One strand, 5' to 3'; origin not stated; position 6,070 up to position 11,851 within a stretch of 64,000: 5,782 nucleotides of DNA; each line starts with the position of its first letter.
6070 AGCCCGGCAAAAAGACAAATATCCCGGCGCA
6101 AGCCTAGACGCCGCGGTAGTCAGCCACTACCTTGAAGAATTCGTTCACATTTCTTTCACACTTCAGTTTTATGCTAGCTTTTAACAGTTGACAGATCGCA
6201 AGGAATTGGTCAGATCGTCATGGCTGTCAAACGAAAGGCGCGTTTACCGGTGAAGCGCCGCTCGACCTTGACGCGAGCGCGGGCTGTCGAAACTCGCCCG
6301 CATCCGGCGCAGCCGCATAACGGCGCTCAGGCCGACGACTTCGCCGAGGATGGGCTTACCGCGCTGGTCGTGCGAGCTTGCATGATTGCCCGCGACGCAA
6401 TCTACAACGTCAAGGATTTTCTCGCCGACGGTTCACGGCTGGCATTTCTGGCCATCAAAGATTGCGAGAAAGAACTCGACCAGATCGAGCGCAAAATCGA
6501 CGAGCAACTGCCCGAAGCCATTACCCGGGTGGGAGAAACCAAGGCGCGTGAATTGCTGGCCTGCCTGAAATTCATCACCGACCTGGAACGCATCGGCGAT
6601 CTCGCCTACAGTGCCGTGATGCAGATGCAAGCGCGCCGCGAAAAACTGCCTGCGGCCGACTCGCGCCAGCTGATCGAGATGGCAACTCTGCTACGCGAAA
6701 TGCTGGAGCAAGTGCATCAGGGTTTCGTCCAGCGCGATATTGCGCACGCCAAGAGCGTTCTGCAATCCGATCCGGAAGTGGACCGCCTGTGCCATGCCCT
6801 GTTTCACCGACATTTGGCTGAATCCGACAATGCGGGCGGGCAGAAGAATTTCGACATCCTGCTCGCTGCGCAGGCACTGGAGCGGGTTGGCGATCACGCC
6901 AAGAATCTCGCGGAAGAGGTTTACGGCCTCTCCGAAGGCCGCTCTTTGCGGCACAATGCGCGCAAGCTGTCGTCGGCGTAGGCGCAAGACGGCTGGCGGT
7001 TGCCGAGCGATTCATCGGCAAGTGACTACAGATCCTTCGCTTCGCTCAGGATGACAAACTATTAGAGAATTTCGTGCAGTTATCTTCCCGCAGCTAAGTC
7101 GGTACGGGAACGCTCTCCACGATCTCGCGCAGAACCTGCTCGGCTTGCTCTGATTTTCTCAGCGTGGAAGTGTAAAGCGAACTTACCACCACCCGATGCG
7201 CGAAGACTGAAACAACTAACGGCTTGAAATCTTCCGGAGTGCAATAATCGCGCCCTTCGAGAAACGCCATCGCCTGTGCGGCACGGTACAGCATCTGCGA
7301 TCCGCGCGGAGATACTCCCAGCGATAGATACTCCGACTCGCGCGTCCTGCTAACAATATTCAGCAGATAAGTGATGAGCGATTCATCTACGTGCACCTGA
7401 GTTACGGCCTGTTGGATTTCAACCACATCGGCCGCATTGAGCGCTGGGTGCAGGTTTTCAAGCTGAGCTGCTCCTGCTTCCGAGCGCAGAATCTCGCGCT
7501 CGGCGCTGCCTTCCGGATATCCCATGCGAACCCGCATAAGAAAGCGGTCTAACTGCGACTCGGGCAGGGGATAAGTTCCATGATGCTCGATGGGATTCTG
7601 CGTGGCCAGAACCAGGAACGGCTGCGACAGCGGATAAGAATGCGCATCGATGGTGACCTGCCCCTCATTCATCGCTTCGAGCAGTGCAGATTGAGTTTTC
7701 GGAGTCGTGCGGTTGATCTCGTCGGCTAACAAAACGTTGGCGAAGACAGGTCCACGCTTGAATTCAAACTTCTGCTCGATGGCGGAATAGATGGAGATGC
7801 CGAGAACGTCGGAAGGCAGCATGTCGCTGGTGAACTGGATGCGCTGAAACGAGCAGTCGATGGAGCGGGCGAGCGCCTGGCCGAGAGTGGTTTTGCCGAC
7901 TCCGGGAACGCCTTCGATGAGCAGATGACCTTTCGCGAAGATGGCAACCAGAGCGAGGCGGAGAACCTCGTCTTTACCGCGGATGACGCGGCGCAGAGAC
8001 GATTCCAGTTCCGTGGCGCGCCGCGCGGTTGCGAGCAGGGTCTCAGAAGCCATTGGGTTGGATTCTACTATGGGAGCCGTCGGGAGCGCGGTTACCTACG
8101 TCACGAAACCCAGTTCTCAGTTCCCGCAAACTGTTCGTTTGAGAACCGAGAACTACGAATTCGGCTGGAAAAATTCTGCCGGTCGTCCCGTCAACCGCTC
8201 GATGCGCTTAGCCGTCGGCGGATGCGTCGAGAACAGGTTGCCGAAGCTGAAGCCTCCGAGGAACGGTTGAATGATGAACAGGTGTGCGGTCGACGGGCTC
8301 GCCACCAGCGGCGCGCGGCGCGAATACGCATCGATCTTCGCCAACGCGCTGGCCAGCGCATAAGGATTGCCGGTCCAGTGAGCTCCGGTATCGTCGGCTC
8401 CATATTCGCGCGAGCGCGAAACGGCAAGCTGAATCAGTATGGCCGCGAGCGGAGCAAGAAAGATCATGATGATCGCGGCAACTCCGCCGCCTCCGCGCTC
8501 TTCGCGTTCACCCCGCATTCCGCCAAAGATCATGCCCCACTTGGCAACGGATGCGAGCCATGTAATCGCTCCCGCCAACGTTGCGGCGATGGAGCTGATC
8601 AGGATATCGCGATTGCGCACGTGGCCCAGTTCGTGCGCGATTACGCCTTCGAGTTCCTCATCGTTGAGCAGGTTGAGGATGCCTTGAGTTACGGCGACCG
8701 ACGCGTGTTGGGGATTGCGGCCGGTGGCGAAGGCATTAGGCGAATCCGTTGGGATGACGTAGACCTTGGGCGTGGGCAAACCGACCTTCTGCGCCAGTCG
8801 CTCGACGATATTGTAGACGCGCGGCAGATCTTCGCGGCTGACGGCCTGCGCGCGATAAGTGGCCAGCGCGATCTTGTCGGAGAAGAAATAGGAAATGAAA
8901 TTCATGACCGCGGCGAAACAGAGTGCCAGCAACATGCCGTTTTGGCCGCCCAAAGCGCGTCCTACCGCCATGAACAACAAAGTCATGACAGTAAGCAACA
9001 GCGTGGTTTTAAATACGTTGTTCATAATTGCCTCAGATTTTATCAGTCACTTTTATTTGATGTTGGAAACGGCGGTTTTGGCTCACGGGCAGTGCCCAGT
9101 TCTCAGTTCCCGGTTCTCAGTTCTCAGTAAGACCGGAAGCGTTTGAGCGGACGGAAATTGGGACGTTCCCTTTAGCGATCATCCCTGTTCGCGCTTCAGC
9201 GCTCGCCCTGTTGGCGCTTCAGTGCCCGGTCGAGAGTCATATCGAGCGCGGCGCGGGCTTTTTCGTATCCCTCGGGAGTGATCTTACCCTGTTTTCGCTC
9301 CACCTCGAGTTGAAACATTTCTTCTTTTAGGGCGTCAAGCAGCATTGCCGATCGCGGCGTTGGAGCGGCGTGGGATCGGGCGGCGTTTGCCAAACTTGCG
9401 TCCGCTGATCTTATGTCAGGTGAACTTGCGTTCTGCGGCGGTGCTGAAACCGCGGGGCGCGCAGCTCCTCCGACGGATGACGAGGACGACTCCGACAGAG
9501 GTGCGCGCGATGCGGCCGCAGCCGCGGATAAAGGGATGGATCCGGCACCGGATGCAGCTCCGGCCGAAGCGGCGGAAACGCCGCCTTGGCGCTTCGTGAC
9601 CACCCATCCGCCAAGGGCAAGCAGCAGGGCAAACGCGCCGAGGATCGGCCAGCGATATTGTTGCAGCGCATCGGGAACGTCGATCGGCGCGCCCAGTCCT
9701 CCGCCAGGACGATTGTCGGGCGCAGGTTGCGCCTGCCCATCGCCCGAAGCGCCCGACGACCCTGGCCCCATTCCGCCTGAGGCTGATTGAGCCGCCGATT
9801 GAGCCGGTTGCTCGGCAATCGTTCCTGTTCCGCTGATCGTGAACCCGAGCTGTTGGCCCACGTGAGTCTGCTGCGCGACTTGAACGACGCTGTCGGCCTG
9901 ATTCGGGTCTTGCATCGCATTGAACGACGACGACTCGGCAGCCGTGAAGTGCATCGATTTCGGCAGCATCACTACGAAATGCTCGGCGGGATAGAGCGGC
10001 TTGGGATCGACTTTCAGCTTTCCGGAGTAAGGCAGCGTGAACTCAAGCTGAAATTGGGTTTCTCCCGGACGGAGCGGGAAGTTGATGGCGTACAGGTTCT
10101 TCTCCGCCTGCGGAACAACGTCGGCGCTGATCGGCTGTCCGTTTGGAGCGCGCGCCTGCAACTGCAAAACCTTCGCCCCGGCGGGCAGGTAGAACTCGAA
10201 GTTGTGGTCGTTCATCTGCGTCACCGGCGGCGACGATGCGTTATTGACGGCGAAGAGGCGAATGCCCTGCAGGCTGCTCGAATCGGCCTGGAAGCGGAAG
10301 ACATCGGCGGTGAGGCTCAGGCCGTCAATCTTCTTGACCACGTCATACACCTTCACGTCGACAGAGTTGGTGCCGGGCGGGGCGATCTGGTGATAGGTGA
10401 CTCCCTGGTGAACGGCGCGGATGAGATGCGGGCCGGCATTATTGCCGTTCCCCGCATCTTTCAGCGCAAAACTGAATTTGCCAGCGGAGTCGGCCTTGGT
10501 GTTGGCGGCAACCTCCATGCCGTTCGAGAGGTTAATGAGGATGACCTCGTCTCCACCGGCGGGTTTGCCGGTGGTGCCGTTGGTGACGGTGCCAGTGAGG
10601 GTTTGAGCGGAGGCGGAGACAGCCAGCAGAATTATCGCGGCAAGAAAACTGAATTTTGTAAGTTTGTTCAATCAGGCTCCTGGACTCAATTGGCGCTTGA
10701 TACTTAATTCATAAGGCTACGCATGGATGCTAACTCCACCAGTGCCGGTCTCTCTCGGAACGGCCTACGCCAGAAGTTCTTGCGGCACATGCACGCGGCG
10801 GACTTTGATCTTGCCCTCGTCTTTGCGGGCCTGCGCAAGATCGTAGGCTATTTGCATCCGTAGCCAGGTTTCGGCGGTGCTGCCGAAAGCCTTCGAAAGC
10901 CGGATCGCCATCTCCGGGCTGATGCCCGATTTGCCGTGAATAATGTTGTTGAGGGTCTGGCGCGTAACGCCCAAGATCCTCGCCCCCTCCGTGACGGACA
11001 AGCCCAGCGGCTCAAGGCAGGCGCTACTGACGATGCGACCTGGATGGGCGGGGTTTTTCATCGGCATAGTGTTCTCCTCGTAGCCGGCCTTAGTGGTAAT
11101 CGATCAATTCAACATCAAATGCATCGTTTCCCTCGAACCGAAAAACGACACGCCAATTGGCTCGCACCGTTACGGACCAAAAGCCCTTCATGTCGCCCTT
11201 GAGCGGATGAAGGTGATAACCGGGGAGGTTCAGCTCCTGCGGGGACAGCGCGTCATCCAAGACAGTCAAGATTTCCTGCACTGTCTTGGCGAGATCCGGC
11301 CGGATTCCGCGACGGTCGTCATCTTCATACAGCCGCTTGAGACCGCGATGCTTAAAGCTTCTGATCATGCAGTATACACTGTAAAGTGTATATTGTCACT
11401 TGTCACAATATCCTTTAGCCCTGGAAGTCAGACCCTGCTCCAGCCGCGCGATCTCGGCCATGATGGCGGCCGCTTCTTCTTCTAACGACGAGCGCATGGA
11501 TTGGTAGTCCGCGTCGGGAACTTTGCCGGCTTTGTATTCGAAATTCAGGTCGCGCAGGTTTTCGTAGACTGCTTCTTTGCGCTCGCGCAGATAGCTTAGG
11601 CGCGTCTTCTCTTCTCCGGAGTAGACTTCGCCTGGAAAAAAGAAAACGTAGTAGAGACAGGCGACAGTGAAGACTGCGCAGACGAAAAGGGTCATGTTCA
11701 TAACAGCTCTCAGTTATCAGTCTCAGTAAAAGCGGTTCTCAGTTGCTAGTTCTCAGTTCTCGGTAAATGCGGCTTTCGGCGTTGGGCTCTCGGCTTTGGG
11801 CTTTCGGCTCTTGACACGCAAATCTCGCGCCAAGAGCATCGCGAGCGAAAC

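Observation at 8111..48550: Family of intergenic hairpins whose arms are tandem 7-8-nt arrays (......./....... plus locus-specific units), oriented relative to the downstream start codon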

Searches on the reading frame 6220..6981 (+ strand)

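Call 96: search_protein_families(library=pfam, proteins=[window:6220-6981:+], max_evalue=0.00001)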
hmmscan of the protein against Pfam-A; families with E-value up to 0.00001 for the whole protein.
window:6220-6981:+ (253 aa): 1 family
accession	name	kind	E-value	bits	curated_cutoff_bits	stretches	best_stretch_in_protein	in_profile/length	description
PF01895.24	PhoU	-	7.1e-25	87.6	23.5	2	151-234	1-89/89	PhoU domain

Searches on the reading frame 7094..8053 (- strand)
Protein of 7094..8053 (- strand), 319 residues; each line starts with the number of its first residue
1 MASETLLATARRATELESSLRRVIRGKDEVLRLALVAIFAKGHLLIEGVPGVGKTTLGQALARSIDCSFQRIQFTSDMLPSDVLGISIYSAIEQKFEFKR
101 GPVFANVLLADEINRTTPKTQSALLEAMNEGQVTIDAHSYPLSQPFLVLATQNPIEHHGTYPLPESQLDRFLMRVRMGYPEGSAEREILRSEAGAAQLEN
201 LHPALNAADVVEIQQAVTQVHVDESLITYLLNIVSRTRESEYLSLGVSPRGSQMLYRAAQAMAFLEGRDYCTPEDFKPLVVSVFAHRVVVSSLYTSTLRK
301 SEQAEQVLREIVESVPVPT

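Call 22: search_protein_families(library=pfam, proteins=[window:7094-8053:-])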
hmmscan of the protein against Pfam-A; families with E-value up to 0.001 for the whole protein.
window:7094-8053:- (319 aa): 9 families
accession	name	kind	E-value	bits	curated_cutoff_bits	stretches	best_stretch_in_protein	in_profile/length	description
PF07726.17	AAA_3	-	1.2e-63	213.2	27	1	43-173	1-131/131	ATPase family associated with various cellular activities (AAA)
PF17863.7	AAA_lid_2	-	4.6e-20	71.6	22.7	1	236-310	2-73/74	AAA lid domain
PF07728.20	AAA_5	-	1.4e-14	54.7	22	1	43-171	1-139/139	AAA domain (dynein-related subfamily)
PF20030.5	bpMoxR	-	2.3e-08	33.8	27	1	18-209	8-199/205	MoxR domain in the MoxR-vWA-beta-propeller ternary systems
PF00004.35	AAA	-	2.6e-08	34.8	21.2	1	45-154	2-110/131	ATPase family associated with various cellular activities (AAA)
PF05496.18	RuvB_N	-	7.5e-06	26.2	27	1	41-135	33-115/159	Holliday junction DNA helicase RuvB P-loop domain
PF01078.27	Mg_chelatase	-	7.7e-05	22.6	20.3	0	24-62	5-43/207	Magnesium chelatase, subunit ChlI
PF13238.12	AAA_18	-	0.00031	21.7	29.4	1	45-72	2-25/128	AAA domain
PF13401.12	AAA_22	-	0.00067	20.4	27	0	40-128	4-75/130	AAA domain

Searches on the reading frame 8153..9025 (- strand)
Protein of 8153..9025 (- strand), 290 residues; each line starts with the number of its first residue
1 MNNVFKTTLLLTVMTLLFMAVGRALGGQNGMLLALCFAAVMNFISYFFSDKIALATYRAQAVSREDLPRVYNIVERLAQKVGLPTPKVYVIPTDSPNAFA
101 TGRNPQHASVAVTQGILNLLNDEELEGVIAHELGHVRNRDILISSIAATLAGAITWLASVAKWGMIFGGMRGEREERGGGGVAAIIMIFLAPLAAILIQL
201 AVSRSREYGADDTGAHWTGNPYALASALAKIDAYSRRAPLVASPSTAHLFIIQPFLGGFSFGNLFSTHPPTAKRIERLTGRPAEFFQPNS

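Call 22: search_protein_families(library=pfam, proteins=[window:8153-9025:-])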
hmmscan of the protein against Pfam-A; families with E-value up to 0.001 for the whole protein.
window:8153-9025:- (290 aa): 2 families
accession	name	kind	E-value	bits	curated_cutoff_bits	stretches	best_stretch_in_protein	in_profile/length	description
PF01435.24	Peptidase_M48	-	2.1e-37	129.2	20.3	1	69-280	6-184/186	Peptidase family M48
PF05569.17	Peptidase_M56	-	0.00043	20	31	1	111-156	179-223/296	BlaR1 peptidase M56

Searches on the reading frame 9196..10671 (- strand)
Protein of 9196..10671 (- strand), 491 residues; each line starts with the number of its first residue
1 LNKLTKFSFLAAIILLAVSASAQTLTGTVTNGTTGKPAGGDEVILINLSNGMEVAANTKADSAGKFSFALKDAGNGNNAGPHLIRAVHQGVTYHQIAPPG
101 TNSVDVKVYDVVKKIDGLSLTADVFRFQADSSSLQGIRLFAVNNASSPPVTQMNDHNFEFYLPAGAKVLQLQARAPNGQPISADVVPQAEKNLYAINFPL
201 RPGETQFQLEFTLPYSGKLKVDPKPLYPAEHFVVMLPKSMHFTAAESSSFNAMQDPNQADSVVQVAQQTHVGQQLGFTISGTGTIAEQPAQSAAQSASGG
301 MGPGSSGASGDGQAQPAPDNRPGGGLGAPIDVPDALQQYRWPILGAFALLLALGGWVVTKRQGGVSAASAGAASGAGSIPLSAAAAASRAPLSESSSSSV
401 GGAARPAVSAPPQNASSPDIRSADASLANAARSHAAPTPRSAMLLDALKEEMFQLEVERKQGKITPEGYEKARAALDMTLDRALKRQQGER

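Call 22: search_protein_families(library=pfam, proteins=[window:9196-10671:-])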
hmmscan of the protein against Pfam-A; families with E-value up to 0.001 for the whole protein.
window:9196-10671:- (491 aa): 1 family
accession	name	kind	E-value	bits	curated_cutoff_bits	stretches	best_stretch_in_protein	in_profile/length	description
PF13620.12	CarboxypepD_reg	-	2.4e-05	25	32.3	1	24-74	1-48/82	Carboxypeptidase regulatory-like domain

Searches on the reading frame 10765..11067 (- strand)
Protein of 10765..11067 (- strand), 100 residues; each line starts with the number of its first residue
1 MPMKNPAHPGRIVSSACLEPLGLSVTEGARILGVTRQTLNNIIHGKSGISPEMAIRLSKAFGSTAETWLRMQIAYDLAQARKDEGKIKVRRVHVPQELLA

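Call 25: search_protein_families(library=pfam, proteins=[window:10765-11067:-])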
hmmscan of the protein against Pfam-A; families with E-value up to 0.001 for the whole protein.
window:10765-11067:- (100 aa): 3 families
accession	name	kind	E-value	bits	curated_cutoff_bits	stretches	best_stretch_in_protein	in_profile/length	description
PF01381.28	HTH_3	-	7.1e-12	45.6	23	1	17-65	4-52/55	Helix-turn-helix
PF12844.13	HTH_19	-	1.8e-06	28.2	30.2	1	21-69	11-58/64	Helix-turn-helix domain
PF15943.11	YdaS_toxin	-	1.8e-05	24.9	30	1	29-61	15-47/65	Bacterial toxin YdaS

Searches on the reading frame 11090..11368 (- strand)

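Call 96: search_protein_families(library=pfam, proteins=[window:11090-11368:-], max_evalue=0.00001)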
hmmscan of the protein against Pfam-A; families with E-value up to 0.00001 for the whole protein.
window:11090-11368:- (92 aa): 1 family
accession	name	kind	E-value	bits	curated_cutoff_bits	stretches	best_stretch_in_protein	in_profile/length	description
PF05015.19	HigB-like_toxin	-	3e-21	76.1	27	1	4-92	2-91/91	RelE-like toxin of type II toxin-antitoxin system HigB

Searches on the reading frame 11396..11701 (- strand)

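Call 22: search_protein_families(library=pfam, proteins=[window:11396-11701:-])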
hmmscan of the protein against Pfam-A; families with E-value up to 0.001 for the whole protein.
window:11396-11701:- (101 aa): 0 families

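Call 62: search_protein_families(library=pfam, proteins=[window:11396-11701:-], max_evalue=0.01)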
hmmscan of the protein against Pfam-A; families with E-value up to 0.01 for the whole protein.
window:11396-11701:- (101 aa): 1 family
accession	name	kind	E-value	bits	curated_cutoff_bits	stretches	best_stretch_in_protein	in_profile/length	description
PF15188.11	CCDC-167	-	0.0061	17.2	27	1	36-92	7-59/84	Coiled-coil domain-containing protein 167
